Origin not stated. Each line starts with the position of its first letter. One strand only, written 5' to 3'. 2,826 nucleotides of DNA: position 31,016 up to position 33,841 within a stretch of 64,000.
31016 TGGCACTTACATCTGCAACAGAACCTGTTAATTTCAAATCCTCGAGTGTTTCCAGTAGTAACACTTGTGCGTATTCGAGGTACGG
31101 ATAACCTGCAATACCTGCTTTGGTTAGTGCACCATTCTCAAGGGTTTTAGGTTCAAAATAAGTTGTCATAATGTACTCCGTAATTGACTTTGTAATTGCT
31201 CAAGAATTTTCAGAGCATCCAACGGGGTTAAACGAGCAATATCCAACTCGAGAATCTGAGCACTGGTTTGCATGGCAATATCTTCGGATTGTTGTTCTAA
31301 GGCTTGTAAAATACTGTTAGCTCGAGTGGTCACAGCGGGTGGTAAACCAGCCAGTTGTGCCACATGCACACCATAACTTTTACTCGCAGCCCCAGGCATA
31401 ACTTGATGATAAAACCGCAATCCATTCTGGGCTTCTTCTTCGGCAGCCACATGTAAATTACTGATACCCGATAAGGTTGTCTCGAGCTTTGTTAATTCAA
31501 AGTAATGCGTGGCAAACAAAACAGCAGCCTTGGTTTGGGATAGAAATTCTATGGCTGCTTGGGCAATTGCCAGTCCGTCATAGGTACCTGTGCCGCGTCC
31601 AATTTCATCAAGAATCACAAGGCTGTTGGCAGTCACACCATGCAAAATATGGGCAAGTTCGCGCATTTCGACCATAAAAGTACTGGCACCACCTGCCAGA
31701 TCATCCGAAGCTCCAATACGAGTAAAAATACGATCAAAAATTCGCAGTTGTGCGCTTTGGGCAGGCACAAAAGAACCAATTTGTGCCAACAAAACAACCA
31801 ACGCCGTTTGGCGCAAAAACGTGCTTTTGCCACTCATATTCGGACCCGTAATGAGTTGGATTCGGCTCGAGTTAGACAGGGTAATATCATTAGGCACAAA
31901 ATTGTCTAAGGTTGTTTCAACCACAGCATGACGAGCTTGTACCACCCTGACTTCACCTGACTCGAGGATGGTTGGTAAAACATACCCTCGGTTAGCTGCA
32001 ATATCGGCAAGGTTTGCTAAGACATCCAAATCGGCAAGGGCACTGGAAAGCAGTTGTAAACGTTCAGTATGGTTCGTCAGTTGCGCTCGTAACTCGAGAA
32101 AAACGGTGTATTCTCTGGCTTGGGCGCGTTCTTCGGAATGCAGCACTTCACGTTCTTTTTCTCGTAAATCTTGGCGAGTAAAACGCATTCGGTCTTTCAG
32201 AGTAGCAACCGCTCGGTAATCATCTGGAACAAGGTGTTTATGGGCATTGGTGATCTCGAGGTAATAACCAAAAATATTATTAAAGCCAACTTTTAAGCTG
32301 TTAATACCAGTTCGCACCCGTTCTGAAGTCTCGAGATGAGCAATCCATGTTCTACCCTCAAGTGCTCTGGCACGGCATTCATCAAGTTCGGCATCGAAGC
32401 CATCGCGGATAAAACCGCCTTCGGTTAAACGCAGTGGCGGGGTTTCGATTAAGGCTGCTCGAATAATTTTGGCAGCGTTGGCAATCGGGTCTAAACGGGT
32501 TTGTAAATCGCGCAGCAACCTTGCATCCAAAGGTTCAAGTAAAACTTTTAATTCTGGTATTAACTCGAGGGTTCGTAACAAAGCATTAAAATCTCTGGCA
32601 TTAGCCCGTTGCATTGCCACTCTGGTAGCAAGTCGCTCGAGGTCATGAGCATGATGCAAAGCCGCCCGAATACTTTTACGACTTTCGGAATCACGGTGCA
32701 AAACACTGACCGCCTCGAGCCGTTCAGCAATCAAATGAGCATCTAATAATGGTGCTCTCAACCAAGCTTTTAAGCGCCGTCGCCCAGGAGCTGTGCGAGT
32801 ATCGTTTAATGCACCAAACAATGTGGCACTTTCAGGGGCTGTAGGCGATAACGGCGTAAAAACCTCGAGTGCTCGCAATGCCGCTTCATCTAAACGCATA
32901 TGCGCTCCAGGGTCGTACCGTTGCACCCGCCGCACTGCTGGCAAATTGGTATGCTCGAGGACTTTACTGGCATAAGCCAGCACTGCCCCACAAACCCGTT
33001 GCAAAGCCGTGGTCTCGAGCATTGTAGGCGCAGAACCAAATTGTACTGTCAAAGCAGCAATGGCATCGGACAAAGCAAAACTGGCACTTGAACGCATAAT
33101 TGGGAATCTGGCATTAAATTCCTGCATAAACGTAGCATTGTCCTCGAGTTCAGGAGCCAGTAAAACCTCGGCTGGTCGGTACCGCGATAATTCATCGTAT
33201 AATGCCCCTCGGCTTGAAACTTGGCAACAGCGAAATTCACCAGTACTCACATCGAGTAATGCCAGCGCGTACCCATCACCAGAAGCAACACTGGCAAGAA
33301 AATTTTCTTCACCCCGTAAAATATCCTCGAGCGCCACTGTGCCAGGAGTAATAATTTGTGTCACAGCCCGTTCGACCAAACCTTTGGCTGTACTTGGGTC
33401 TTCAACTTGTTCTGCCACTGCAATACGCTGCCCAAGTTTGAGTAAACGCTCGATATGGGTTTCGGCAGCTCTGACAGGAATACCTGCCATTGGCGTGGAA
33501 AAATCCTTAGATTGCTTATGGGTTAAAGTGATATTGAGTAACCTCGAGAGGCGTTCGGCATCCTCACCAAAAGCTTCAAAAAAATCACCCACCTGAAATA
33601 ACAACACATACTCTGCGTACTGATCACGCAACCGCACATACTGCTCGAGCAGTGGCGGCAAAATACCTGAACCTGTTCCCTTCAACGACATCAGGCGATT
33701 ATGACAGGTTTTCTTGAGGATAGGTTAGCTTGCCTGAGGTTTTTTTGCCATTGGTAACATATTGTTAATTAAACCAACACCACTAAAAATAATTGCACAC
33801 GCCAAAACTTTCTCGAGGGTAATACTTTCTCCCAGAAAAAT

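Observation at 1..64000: CTCGAG is hyper-abundant (about one copy per 150 bp) in all reading frames and in spacers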

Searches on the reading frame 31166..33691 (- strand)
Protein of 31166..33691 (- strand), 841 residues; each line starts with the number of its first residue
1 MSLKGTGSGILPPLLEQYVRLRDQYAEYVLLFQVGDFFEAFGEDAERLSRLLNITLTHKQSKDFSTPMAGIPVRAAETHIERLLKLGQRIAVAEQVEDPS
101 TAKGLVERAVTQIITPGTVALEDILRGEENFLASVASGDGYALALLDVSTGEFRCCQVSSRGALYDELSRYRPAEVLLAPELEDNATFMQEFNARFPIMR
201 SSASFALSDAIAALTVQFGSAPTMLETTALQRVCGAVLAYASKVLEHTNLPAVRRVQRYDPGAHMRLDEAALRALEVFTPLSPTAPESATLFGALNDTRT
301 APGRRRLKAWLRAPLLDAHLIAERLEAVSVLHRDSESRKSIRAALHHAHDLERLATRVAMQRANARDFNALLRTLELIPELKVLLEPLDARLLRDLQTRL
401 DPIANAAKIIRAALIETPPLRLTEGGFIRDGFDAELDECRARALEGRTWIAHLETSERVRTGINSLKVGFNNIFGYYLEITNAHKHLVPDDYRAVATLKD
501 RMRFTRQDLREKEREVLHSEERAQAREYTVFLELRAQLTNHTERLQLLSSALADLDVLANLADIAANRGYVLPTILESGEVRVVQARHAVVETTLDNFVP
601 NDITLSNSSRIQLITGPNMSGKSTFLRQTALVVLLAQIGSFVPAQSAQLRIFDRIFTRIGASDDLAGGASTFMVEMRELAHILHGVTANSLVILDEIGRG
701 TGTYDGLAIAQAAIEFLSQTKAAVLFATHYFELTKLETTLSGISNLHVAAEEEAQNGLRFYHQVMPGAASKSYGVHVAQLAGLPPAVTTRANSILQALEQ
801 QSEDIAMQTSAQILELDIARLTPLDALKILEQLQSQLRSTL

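Call 5: search_protein_families(library=ncbifam, proteins=[window:31166-33691:-])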
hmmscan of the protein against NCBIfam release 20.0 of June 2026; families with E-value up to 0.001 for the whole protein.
window:31166-33691:- (841 aa): 4 families
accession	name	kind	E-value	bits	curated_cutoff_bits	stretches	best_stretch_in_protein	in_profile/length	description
TIGR01070.1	mutS1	equivalog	9.7e-293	973.6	641.7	1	12-826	2-831/840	DNA mismatch repair protein MutS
NF003810.1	PRK05399.1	equivalog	2.2e-281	936.1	480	1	13-799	3-793/793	DNA mismatch repair protein MutS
NF052383.1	ATPase_KamC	equivalog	3e-53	181.4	300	1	328-737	46-434/508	lysine 5,6-aminomutase reactivase ATPase KamC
TIGR01069.2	mutS2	equivalog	7.4e-52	176.7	400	1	518-838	237-554/790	endonuclease MutS2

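Call 7: find_related_loci(query=window:31166-33691:-, collection=genome_contigs, flank=10000)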
Query window:31166-33691:- (841 aa) in genome_contigs; peptide patterns used: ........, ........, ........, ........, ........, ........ (x = any residue, [..] = any of these).
600 stretches matched a pattern (row limit reached: there are more); 561 encode a relative of the query (tblastn E <= 1e-3); the best 80 are kept; 80 distinct loci.
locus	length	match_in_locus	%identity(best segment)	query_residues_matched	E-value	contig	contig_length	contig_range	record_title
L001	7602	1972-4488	86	1-839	0e+0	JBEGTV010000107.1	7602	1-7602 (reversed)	MAG: Deinococcota bacterium isolate redbuttecreek_2019_sw_WHONDRS-S19S_0029_A_bin.8 scaffold_0001016, whole genome shotg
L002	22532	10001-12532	70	1-840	0e+0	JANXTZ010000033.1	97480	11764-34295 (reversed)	MAG: Deinococcales bacterium isolate 339R_metabat_219 339R_k141_450432, whole genome shotgun sequence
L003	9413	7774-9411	88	1-546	0e+0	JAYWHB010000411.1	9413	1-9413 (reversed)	MAG: Deinococcales bacterium isolate GLR68_GL53_UP_2_concoct_156 GLR68_GL53_UP_2_concoct_156_410, whole genome shotgun s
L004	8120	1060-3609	57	3-839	0e+0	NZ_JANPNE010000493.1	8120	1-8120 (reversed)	MAG: Deinococcus sp. isolate VAR_87_metabat_363 VAR_87_k141_2939708, whole genome shotgun sequence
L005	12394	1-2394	57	45-839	0e+0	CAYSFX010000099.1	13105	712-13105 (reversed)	MAG TPA_asm: uncultured bacterium isolate binchicken_co183_44 genome assembly, contig: NODE_4551_length_13105_cov_22.772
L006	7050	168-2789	41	5-837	0e+0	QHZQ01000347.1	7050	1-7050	MAG: Acidobacteria bacterium isolate gp11 AA57 14_1009_16_40cm_scaffold_98144_curated, whole genome shotgun sequence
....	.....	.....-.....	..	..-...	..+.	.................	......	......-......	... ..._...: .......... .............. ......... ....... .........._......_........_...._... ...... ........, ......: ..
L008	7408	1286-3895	40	11-840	0e+0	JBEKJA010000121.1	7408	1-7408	MAG: Syntrophales bacterium isolate SPRUCE 312 SPRUCE_312_121, whole genome shotgun sequence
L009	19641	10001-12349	40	13-802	0e+0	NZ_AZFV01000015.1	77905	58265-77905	Companilactobacillus nantensis DSM 16982 Scaffold15, whole genome shotgun sequence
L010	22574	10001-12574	38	13-838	0e+0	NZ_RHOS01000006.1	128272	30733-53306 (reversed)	Companilactobacillus keshanensis strain 33-7 contig6, whole genome shotgun sequence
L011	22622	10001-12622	39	11-836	0e+0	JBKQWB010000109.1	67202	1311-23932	MAG: Smithella sp. isolate SEr3G3H3I__bin_216 SEr3G3H3I_000000415840, whole genome shotgun sequence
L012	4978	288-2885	39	11-837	0e+0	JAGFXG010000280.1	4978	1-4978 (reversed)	MAG: Deltaproteobacteria bacterium isolate CTSoil_056 scaffold_77878, whole genome shotgun sequence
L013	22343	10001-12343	39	13-800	0e+0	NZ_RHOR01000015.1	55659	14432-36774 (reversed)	Companilactobacillus kedongensis strain 116-2 contig15, whole genome shotgun sequence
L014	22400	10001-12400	40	11-804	0e+0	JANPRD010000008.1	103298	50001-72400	MAG: Methanophagales archaeon isolate AOM70-1 c_000000000188, whole genome shotgun sequence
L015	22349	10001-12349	40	13-802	0e+0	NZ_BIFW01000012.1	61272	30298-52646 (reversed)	Companilactobacillus musae strain NBRC 112868 contig12, whole genome shotgun sequence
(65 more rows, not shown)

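Call 25: find_encoding_contigs(protein=window:31166-33691:-, flank=10000, max_places=10)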
Protein window:31166-33691:- (841 aa): no gene with exactly this product is on record in the collection.

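Call 68: find_homologous_proteins(query=window:31166-33691:-, max_evalue=1e-100)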
Query window:31166-33691:- (841 aa): 2445 proteins with E <= 1e-100 among 8000 candidates; the best 120 are listed.
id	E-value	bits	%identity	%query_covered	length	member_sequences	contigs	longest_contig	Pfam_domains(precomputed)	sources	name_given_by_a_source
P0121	0.0e+0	1813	100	100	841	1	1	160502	PF01624.26,PF05192.24,PF05188.24,PF05190.24,PF00488.28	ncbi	-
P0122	0.0e+0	1597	86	100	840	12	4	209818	PF01624.26,PF05192.24,PF05188.24,PF05190.24,PF00488.28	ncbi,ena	-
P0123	0.0e+0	1573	87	99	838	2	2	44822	PF01624.26,PF05192.24,PF05188.24,PF05190.24,PF00488.28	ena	-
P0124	0.0e+0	1475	82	100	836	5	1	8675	PF01624.26,PF05192.24,PF05188.24,PF05190.24,PF00488.28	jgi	jgi:DNA mismatch repair protein MutS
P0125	0.0e+0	1474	82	100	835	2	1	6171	PF01624.26,PF05192.24,PF05188.24,PF05190.24,PF00488.28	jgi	jgi:DNA mismatch repair protein MutS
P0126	0.0e+0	1473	82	100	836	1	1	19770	PF01624.26,PF05192.24,PF05188.24,PF05190.24,PF00488.28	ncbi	ncbi:MAG: DNA mismatch repair protein MutS [Deinococcales bacterium]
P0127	0.0e+0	1431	77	100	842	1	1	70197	PF01624.26,PF05192.24,PF05188.24,PF05190.24,PF00488.28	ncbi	-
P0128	0.0e+0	1424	77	100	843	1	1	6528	PF01624.26,PF05192.24,PF05188.24,PF05190.24,PF00488.28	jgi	jgi:DNA mismatch repair protein MutS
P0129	0.0e+0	1296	70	100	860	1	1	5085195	PF01624.26,PF05192.24,PF05188.24,PF05190.24,PF00488.28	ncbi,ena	-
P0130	0.0e+0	1292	71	100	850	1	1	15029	PF01624.26,PF05192.24,PF05188.24,PF05190.24,PF00488.28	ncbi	-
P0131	0.0e+0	1285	70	100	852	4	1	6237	PF01624.26,PF05192.24,PF05188.24,PF05190.24,PF00488.28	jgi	jgi:DNA mismatch repair protein MutS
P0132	0.0e+0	1285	70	100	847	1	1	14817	PF01624.26,PF05192.24,PF05188.24,PF05190.24,PF00488.28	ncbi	-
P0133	0.0e+0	1278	69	100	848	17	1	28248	PF01624.26,PF05192.24,PF05188.24,PF05190.24,PF00488.28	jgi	jgi:DNA mismatch repair protein MutS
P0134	0.0e+0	1275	70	100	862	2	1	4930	PF01624.26,PF05192.24,PF05188.24,PF05190.24,PF00488.28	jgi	jgi:DNA mismatch repair protein MutS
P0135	0.0e+0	1267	69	100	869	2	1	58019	PF01624.26,PF05192.24,PF05188.24,PF05190.24,PF00488.28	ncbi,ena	-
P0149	0.0e+0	1199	67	100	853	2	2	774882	PF01624.26,PF05192.24,PF05188.24,PF05190.24,PF00488.28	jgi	jgi:DNA mismatch repair protein MutS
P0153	0.0e+0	1086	63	98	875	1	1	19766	PF01624.26,PF05192.24,PF05188.24,PF05190.24,PF00488.28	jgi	jgi:DNA mismatch repair protein MutS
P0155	0.0e+0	1012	59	100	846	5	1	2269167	PF01624.26,PF05192.24,PF05188.24,PF05190.24,PF00488.28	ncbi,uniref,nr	ncbi:DNA mismatch repair protein mutS [Marinithermus hydrothermalis DSM 14884]|uniref:DNA mismatch r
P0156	6.6e-295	999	58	100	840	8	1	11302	PF01624.26,PF05192.24,PF05188.24,PF05190.24,PF00488.28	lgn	-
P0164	1.2e-288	978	59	99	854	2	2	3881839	PF01624.26,PF05192.24,PF05188.24,PF05190.24,PF00488.28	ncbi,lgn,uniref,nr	ncbi:DNA mismatch repair protein MutS [Deinococcus peraridilitoris]|uniref:DNA mismatch repair prote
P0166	2.5e-288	977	57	99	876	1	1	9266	PF01624.26,PF05192.24,PF05188.24,PF05190.24,PF00488.28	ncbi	-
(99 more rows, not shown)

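Call 70: find_encoding_contigs(protein=P0121, flank=10000, max_places=3)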
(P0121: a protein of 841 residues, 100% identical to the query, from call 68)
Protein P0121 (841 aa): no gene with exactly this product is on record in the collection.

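Call 71: find_encoding_contigs(protein=P0129, flank=10000, max_places=2)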
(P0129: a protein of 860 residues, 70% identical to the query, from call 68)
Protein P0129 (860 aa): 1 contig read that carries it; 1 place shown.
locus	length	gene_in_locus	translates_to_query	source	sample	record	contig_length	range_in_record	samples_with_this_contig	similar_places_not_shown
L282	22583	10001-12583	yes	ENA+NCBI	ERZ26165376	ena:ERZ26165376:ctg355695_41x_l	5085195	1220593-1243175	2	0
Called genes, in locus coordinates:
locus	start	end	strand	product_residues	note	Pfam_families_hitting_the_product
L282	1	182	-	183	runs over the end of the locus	-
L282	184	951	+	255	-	PF04299:FMN_bind_2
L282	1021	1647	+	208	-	PF13302:Acetyltransf_3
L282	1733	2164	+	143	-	-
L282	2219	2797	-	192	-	PF07336:ABATE, PF11706:zf-CGNR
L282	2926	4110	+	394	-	PF13458:Peripla_BP_6, PF01094:ANF_receptor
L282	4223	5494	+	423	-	PF05977:MFS_3, PF07690:MFS_1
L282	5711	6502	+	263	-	-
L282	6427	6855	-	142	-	-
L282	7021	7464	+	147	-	PF13474:SnoaL_3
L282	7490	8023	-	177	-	-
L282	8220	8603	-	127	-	PF00903:Glyoxalase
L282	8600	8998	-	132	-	-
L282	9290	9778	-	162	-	-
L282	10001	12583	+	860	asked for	PF01624:MutS_I, PF05188:MutS_II, PF05192:MutS_III, PF05190:MutS_IV, PF00488:MutS_V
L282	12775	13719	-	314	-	PF20511:PMI_typeI_cat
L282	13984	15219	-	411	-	PF01676:Metalloenzyme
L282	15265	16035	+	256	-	PF00005:ABC_tran, PF13304:AAA_21 (faint)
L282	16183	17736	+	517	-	PF11283:DUF3084, PF19220:Rod_CreS (faint), PF24161:CCDC39 (weak)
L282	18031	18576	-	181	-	PF00188:CAP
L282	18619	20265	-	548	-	PF02518:HATPase_c, PF13589:HATPase_c_3, PF01119:DNA_mis_repair, PF08676:MutL_C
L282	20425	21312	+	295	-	-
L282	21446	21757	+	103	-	-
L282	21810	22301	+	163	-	-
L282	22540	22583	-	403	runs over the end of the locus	PF00155:Aminotran_1_2, PF01212:Beta_elim_lyase (weak)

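Call 72: find_encoding_contigs(protein=P0149, flank=10000, max_places=2)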
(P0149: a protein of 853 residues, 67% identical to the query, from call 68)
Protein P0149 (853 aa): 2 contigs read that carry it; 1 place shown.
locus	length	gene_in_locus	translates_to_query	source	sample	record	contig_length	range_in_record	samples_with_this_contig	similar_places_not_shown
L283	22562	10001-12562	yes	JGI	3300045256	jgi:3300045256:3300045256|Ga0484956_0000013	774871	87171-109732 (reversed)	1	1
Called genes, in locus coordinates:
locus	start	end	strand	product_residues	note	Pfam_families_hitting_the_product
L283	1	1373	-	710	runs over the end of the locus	PF18670:V_ATPase_I_N, PF01496:V_ATPase_I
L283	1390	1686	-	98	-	PF16999:V-ATPase_G_2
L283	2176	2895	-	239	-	-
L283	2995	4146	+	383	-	PF17785:PUA_3, PF10672:Methyltrans_SAM, PF13847:Methyltransf_31 (weak)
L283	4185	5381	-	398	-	PF11611:DUF4352 (faint)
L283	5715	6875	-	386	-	PF05977:MFS_3, PF07690:MFS_1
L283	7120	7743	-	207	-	PF18912:DZR_2 (weak), PF00156:Pribosyltran (weak)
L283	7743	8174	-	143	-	PF00293:NUDIX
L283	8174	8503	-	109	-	-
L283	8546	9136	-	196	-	PF00697:PRAI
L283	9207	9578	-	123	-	PF00903:Glyoxalase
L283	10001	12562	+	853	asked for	PF01624:MutS_I, PF05188:MutS_II, PF05192:MutS_III, PF05190:MutS_IV, PF00488:MutS_V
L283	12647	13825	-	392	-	PF01676:Metalloenzyme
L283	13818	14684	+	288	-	PF00005:ABC_tran, PF13304:AAA_21 (faint)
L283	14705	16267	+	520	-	PF11283:DUF3084, PF24161:CCDC39 (faint)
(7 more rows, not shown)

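Call 74: find_encoding_contigs(protein=P0164, flank=10000, max_places=1)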
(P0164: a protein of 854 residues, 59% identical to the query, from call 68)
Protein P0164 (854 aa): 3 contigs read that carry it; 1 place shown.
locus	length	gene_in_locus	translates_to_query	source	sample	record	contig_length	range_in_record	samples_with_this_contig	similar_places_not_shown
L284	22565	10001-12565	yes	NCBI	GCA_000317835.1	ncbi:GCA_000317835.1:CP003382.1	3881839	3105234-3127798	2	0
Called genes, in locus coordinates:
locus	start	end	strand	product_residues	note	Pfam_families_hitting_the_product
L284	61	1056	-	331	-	PF03320:FBPase_glpX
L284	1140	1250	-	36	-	-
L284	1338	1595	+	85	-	-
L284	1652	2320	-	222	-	PF01502:PRA-CH, PF01503:PRA-PH, PF03819:MazG (faint)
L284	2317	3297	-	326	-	PF00977:His_biosynth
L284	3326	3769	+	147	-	PF00072:Response_reg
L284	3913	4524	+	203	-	-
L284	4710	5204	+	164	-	-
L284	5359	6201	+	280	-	PF01904:DUF72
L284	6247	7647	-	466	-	PF00174:Oxidored_molyb, PF03404:Mo-co_dimer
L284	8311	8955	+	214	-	PF13489:Methyltransf_23 (weak)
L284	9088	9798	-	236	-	PF14344:DUF4397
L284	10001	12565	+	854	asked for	PF01624:MutS_I, PF05188:MutS_II, PF05192:MutS_III, PF05190:MutS_IV, PF00488:MutS_V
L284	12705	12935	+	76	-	-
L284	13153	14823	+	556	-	PF02518:HATPase_c, PF13589:HATPase_c_3, PF01119:DNA_mis_repair, PF08676:MutL_C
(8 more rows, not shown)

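Call 75: find_encoding_contigs(protein=P0153, flank=10000, max_places=1)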
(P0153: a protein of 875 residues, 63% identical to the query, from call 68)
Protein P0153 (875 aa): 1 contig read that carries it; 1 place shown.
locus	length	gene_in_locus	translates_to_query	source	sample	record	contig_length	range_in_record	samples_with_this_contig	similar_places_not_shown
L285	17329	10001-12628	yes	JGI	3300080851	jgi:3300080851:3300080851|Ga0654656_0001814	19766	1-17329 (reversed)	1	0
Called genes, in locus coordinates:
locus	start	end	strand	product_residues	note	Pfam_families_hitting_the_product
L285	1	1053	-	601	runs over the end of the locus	PF08439:Peptidase_M3_N, PF01432:Peptidase_M3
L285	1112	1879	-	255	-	PF01026:TatD_DNase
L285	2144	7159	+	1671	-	PF19190:BACON_2 (weak), PF05345:He_PIG (weak), PF13205:Big_5 (weak)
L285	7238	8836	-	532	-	PF01082:Cu2_monooxygen (weak), PF03712:Cu2_monoox_C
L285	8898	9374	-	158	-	-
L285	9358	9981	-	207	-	-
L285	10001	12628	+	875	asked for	PF01624:MutS_I, PF05188:MutS_II, PF05192:MutS_III, PF05190:MutS_IV, PF00488:MutS_V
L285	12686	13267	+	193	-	-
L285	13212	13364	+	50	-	-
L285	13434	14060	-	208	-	PF00657:Lipase_GDSL, PF13472:Lipase_GDSL_2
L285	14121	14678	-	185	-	PF05685:Uma2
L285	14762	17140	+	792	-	PF00749:tRNA-synt_1c, PF03950:tRNA-synt_1c_C, PF20974:tRNA-synt_1c_C2, PF02637:GatB_Yqey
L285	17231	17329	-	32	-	?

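Call 76: find_encoding_contigs(protein=P0155, flank=10000, max_places=1)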
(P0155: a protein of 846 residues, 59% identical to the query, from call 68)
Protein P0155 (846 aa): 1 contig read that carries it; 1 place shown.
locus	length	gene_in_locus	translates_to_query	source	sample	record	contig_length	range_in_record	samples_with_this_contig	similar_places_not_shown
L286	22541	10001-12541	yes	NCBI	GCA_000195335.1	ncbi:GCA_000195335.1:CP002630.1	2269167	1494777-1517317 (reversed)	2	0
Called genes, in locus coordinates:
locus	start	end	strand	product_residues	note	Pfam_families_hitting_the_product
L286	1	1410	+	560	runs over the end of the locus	PF00115:COX1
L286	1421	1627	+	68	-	-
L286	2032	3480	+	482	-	PF03477:ATP-cone (weak), PF13238:AAA_18 (weak)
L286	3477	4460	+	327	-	PF14684:Tricorn_C1, PF03572:Peptidase_S41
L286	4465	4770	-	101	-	-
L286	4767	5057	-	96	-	-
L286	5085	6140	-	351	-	PF00291:PALP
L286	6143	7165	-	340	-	PF03447:NAD_binding_3, PF00742:Homoserine_dh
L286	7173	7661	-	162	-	PF00583:Acetyltransf_1, PF13673:Acetyltransf_10, PF13508:Acetyltransf_7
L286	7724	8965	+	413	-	PF00696:AA_kinase, PF01842:ACT, PF22468:ACT_9, PF13840:ACT_7, PF22468:ACT_9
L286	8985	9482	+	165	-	PF13563:2_5_RNA_ligase2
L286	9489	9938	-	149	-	PF02657:SufE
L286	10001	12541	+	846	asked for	PF01624:MutS_I, PF05188:MutS_II, PF05192:MutS_III, PF05190:MutS_IV, PF00488:MutS_V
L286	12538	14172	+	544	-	PF02518:HATPase_c, PF13589:HATPase_c_3, PF01119:DNA_mis_repair, PF08676:MutL_C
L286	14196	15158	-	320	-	PF01515:PTA_PTB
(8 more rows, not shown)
